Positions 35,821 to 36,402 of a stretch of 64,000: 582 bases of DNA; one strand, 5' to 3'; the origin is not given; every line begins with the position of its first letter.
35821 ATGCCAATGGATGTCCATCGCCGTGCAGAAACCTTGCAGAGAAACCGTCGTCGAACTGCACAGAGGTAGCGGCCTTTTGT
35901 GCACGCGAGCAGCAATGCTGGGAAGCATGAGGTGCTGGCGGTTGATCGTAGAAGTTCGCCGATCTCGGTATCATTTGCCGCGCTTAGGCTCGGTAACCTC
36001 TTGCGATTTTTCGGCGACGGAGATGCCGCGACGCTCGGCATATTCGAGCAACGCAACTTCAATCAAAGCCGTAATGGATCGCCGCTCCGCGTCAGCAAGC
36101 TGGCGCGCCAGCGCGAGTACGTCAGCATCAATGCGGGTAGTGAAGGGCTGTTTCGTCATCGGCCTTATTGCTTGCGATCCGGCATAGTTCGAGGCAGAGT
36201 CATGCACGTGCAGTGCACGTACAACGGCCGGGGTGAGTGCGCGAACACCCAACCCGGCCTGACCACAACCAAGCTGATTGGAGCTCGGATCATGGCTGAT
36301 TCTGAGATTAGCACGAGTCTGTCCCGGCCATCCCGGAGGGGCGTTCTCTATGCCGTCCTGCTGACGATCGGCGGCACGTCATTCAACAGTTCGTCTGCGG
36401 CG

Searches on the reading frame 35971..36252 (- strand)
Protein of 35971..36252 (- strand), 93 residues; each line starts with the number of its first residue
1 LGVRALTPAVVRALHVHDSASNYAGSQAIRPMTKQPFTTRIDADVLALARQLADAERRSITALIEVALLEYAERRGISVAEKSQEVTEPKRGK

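Call 62: search_protein_families(library=pfam, proteins=[window:35971-36252:-], max_evalue=0.001)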
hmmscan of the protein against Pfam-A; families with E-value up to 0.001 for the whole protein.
window:35971-36252:- (93 aa): 1 family
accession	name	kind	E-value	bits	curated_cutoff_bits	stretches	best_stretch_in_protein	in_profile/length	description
PF01402.27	RHH_1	-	0.00085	19.6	20.5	0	40-74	5-39/39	Ribbon-helix-helix protein, copG family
